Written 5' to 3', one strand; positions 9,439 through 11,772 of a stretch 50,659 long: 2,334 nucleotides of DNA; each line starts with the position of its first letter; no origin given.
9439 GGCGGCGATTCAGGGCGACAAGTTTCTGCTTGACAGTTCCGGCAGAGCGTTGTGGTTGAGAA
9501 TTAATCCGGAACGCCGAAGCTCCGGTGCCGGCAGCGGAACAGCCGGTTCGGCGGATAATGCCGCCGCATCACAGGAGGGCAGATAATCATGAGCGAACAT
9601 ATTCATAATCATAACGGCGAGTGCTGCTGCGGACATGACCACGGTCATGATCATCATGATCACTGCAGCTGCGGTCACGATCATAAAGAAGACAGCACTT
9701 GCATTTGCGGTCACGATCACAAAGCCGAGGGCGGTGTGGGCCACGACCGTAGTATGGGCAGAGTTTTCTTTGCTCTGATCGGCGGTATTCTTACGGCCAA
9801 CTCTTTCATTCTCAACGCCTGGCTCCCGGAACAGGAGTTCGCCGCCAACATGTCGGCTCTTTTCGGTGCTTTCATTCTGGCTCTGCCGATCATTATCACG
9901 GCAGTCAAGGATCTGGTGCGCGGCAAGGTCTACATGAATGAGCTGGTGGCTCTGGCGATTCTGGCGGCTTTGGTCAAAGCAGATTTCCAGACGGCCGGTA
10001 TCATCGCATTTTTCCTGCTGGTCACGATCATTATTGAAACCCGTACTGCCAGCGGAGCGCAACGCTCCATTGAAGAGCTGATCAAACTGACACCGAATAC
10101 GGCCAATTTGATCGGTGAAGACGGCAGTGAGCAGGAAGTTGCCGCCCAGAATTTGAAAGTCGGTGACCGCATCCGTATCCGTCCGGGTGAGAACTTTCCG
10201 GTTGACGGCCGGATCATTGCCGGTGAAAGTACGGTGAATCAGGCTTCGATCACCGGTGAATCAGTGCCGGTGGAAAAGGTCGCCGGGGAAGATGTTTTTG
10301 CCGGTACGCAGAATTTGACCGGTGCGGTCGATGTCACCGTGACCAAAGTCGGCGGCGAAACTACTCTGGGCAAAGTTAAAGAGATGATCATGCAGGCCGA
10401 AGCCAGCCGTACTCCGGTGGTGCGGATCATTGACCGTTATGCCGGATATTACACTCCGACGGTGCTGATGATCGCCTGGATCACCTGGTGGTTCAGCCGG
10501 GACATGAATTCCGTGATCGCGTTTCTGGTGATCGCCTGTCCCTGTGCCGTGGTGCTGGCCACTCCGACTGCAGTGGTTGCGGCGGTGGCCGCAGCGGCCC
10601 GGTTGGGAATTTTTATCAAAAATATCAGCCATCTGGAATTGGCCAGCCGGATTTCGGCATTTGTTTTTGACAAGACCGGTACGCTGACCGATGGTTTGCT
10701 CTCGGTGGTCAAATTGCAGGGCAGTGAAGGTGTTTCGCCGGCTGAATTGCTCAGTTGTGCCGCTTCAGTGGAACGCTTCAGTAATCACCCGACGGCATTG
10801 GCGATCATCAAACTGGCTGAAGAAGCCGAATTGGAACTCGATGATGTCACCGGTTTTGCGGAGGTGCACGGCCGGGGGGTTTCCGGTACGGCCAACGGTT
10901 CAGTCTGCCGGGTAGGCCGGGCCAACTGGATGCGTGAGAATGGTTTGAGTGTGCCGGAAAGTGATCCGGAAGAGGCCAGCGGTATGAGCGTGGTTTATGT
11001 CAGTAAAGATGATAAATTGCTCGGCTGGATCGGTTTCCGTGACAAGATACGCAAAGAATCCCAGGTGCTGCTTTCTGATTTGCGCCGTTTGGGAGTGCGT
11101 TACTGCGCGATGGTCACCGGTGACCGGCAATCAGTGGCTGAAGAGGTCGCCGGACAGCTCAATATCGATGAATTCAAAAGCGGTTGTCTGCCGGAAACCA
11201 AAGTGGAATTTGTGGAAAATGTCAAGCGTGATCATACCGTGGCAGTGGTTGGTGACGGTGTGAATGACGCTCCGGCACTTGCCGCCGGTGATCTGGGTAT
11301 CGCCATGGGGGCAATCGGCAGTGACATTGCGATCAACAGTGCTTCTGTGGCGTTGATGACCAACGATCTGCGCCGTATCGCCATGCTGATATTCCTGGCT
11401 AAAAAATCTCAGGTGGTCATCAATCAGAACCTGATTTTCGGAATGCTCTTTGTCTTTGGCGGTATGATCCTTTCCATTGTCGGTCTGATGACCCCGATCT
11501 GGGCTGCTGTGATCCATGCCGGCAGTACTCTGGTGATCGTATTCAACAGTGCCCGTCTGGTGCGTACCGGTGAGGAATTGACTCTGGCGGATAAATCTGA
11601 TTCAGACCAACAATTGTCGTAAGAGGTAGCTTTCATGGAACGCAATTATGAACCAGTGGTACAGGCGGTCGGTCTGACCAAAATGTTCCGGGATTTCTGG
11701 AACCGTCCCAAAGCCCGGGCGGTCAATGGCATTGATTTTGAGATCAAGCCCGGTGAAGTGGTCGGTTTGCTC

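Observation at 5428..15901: Seven-gene operon: three SPFH/band-7 proteins, a His-rich P1B metal ATPase, an ABC-2 exporter and an orphan protein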

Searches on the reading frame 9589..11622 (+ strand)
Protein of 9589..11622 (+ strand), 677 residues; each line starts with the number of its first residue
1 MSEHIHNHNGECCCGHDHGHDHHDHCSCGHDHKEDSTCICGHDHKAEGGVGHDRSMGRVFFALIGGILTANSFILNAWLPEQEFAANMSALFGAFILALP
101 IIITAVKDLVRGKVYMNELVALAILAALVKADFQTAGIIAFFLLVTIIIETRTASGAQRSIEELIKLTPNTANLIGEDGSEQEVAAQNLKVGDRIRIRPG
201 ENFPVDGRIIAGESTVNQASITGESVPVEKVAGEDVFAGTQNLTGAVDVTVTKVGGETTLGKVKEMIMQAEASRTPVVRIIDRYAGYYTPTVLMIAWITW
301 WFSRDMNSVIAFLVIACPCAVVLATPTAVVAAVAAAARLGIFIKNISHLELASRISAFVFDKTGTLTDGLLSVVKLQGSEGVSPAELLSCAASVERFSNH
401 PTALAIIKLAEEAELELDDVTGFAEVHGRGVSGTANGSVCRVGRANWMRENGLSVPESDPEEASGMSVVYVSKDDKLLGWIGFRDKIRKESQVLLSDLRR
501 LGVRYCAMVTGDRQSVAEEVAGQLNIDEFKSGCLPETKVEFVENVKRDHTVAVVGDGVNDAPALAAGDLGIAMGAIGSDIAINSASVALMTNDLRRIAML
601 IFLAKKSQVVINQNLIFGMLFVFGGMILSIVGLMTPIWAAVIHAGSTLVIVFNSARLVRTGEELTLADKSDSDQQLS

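Call 3: search_protein_families(library=pfam, proteins=[window:9589-11622:+], max_evalue=0.01)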
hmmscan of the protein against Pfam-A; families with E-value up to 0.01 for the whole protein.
window:9589-11622:+ (677 aa): 2 families
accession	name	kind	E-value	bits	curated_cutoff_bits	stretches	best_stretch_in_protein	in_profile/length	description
PF00122.25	E1-E2_ATPase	-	1.3e-51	175.1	28.1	1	166-338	1-180/181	E1-E2 ATPase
PF00702.32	Hydrolase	-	9.6e-24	85.3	26.4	1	355-567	1-190/191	haloacid dehalogenase-like hydrolase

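Call 4: search_protein_families(library=ncbifam, proteins=[window:9589-11622:+], max_evalue=0.01)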
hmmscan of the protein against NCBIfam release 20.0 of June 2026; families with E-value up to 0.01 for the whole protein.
window:9589-11622:+ (677 aa): 21 families
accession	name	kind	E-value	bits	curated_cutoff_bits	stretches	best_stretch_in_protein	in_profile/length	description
TIGR01525.1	ATPase-IB_hvy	subfamily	3e-160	534.8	346.25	1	116-657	1-560/560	heavy metal translocating P-type ATPase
TIGR01512.1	ATPase-IB2_Cd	subfamily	3.5e-133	444.9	313.5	2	117-445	2-304/494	cadmium family heavy metal-translocating P-type ATPase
TIGR01511.1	ATPase-IB1_Cu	subfamily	1.3e-125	420.3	397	1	100-657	4-541/542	copper-translocating P-type ATPase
NF008262.1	PRK11033.1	equivalog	2.7e-113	379.9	1005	1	91-660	152-730/731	zinc/cadmium/mercury/lead-transporting ATPase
NF033775.1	P_type_ZntA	exception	2e-102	343.8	1240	1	94-660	160-731/732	Zn(II)/Cd(II)/Pb(II) translocating P-type ATPase ZntA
NF007952.0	PRK10671.1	equivalog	6.1e-98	329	1316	1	143-659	300-833/838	copper-exporting P-type ATPase CopA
TIGR01494.1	ATPase_P-type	subfamily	1.4e-70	238.1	62.3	1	139-641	2-476/478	HAD-IC family P-type ATPase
TIGR01647.1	ATPase-IIIA_H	equivalog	3.1e-39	134.8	615.5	2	122-396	45-328/755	plasma-membrane proton-efflux P-type ATPase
TIGR01497.1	kdpB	equivalog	3e-38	131.3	527.9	1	153-590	86-549/675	potassium-transporting ATPase subunit KdpB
NF010609.0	PRK14010.1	equivalog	3.2e-36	124.8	1323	1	168-586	102-540/673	K(+)-transporting ATPase subunit B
TIGR01116.1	ATPase-IIA1_Ca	equivalog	7.5e-29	100.4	703.4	2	119-377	13-287/799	calcium-translocating P-type ATPase, SERCA-type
TIGR01522.1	ATPase-IIA2_Ca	equivalog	5e-28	97.3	798.3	2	119-383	68-347/854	calcium-transporting P-type ATPase, PMR1-type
TIGR01517.1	ATPase-IIB_Ca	equivalog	6.8e-26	90.7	507.05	2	534-633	612-711/882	calcium-translocating P-type ATPase, PMCA-type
TIGR01657.1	P-ATPase-V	hypoth_equivalog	2.4e-24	85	618.25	2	140-393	200-486/1055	ATP13A2 family polyamine export P-type ATPase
TIGR01106.1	ATPase-IIC_X-K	subfamily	3.8e-24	84.6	946.1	2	143-386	114-375/997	Na,H/K antiporter P-type ATPase subunit alpha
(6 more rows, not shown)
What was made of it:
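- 9589..11622 (+): g4: P1B-type transition-metal ATPase with a His/Cys-rich N-terminus. Last gene of module A. TIGR01525 534.8 bits (call 4).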

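Call 20: search_solved_structures(query=window:9589-11619:+, max_evalue=1e-30)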
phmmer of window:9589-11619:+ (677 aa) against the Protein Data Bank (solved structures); distinct sequences matched with E-value up to 1e-30: 16.
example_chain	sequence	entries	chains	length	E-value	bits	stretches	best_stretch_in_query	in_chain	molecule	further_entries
3rfu_A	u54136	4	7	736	1.4e-94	320.9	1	128-659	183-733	Copper efflux ATPase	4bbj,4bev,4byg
3j09_A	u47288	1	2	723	5.7e-93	315.6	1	59-644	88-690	copper-exporting P-type ATPase A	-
7r0g_A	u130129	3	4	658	6.5e-93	315.4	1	59-644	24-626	Putative copper-exporting P-type ATPase A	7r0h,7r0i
3j08_A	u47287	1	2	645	7.8e-93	315.1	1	79-644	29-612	copper-exporting P-type ATPase A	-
7qbz_A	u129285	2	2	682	2.8e-91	310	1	34-659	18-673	Cadmium translocating P-type ATPase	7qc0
4umv_A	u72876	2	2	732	2.2e-89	303.8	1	98-659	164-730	ZINC-TRANSPORTING ATPASE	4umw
8q75_A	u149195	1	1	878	3.8e-77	263.3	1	132-656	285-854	Copper-transporting ATPase HMA4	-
8q73_A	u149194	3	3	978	5.6e-77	262.8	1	132-656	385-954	Copper-transporting ATPase HMA4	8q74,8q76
7si3_A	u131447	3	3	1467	1.3e-72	248.4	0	441-669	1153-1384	P-type Cu(+) transporter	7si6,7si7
7xuk_A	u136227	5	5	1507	6.2e-66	226.3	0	441-654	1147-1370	Copper-transporting ATPase 2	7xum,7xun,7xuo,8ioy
3sky_A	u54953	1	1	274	1.8e-52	181.8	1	349-608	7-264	Copper-exporting P-type ATPase B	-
3skx_A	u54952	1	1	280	2.5e-52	181.3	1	349-607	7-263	Copper-exporting P-type ATPase B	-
3a1c_A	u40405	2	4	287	2.2e-42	148.5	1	336-608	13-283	Probable copper-exporting P-type ATPase A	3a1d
3a1e_A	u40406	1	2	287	3.1e-41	144.7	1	336-608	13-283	Probable copper-exporting P-type ATPase A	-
2b8e_A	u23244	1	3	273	3.5e-39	137.9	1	344-607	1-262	cation-transporting ATPase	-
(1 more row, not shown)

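Call 48: search_solved_structures(query=window:9589-11619:+, max_evalue=1e-85, show_alignments=5)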
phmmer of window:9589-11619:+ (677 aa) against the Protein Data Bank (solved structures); distinct sequences matched with E-value up to 1e-85: 6.
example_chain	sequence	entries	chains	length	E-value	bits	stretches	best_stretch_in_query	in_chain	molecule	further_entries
3rfu_A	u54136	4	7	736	1.4e-94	320.9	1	128-659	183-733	Copper efflux ATPase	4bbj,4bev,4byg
3j09_A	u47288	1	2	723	5.7e-93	315.6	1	59-644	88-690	copper-exporting P-type ATPase A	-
7r0g_A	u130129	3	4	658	6.5e-93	315.4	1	59-644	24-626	Putative copper-exporting P-type ATPase A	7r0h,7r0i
3j08_A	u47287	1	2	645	7.8e-93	315.1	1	79-644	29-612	copper-exporting P-type ATPase A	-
7qbz_A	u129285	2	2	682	2.8e-91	310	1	34-659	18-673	Cadmium translocating P-type ATPase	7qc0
4umv_A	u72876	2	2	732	2.2e-89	303.8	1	98-659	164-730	ZINC-TRANSPORTING ATPASE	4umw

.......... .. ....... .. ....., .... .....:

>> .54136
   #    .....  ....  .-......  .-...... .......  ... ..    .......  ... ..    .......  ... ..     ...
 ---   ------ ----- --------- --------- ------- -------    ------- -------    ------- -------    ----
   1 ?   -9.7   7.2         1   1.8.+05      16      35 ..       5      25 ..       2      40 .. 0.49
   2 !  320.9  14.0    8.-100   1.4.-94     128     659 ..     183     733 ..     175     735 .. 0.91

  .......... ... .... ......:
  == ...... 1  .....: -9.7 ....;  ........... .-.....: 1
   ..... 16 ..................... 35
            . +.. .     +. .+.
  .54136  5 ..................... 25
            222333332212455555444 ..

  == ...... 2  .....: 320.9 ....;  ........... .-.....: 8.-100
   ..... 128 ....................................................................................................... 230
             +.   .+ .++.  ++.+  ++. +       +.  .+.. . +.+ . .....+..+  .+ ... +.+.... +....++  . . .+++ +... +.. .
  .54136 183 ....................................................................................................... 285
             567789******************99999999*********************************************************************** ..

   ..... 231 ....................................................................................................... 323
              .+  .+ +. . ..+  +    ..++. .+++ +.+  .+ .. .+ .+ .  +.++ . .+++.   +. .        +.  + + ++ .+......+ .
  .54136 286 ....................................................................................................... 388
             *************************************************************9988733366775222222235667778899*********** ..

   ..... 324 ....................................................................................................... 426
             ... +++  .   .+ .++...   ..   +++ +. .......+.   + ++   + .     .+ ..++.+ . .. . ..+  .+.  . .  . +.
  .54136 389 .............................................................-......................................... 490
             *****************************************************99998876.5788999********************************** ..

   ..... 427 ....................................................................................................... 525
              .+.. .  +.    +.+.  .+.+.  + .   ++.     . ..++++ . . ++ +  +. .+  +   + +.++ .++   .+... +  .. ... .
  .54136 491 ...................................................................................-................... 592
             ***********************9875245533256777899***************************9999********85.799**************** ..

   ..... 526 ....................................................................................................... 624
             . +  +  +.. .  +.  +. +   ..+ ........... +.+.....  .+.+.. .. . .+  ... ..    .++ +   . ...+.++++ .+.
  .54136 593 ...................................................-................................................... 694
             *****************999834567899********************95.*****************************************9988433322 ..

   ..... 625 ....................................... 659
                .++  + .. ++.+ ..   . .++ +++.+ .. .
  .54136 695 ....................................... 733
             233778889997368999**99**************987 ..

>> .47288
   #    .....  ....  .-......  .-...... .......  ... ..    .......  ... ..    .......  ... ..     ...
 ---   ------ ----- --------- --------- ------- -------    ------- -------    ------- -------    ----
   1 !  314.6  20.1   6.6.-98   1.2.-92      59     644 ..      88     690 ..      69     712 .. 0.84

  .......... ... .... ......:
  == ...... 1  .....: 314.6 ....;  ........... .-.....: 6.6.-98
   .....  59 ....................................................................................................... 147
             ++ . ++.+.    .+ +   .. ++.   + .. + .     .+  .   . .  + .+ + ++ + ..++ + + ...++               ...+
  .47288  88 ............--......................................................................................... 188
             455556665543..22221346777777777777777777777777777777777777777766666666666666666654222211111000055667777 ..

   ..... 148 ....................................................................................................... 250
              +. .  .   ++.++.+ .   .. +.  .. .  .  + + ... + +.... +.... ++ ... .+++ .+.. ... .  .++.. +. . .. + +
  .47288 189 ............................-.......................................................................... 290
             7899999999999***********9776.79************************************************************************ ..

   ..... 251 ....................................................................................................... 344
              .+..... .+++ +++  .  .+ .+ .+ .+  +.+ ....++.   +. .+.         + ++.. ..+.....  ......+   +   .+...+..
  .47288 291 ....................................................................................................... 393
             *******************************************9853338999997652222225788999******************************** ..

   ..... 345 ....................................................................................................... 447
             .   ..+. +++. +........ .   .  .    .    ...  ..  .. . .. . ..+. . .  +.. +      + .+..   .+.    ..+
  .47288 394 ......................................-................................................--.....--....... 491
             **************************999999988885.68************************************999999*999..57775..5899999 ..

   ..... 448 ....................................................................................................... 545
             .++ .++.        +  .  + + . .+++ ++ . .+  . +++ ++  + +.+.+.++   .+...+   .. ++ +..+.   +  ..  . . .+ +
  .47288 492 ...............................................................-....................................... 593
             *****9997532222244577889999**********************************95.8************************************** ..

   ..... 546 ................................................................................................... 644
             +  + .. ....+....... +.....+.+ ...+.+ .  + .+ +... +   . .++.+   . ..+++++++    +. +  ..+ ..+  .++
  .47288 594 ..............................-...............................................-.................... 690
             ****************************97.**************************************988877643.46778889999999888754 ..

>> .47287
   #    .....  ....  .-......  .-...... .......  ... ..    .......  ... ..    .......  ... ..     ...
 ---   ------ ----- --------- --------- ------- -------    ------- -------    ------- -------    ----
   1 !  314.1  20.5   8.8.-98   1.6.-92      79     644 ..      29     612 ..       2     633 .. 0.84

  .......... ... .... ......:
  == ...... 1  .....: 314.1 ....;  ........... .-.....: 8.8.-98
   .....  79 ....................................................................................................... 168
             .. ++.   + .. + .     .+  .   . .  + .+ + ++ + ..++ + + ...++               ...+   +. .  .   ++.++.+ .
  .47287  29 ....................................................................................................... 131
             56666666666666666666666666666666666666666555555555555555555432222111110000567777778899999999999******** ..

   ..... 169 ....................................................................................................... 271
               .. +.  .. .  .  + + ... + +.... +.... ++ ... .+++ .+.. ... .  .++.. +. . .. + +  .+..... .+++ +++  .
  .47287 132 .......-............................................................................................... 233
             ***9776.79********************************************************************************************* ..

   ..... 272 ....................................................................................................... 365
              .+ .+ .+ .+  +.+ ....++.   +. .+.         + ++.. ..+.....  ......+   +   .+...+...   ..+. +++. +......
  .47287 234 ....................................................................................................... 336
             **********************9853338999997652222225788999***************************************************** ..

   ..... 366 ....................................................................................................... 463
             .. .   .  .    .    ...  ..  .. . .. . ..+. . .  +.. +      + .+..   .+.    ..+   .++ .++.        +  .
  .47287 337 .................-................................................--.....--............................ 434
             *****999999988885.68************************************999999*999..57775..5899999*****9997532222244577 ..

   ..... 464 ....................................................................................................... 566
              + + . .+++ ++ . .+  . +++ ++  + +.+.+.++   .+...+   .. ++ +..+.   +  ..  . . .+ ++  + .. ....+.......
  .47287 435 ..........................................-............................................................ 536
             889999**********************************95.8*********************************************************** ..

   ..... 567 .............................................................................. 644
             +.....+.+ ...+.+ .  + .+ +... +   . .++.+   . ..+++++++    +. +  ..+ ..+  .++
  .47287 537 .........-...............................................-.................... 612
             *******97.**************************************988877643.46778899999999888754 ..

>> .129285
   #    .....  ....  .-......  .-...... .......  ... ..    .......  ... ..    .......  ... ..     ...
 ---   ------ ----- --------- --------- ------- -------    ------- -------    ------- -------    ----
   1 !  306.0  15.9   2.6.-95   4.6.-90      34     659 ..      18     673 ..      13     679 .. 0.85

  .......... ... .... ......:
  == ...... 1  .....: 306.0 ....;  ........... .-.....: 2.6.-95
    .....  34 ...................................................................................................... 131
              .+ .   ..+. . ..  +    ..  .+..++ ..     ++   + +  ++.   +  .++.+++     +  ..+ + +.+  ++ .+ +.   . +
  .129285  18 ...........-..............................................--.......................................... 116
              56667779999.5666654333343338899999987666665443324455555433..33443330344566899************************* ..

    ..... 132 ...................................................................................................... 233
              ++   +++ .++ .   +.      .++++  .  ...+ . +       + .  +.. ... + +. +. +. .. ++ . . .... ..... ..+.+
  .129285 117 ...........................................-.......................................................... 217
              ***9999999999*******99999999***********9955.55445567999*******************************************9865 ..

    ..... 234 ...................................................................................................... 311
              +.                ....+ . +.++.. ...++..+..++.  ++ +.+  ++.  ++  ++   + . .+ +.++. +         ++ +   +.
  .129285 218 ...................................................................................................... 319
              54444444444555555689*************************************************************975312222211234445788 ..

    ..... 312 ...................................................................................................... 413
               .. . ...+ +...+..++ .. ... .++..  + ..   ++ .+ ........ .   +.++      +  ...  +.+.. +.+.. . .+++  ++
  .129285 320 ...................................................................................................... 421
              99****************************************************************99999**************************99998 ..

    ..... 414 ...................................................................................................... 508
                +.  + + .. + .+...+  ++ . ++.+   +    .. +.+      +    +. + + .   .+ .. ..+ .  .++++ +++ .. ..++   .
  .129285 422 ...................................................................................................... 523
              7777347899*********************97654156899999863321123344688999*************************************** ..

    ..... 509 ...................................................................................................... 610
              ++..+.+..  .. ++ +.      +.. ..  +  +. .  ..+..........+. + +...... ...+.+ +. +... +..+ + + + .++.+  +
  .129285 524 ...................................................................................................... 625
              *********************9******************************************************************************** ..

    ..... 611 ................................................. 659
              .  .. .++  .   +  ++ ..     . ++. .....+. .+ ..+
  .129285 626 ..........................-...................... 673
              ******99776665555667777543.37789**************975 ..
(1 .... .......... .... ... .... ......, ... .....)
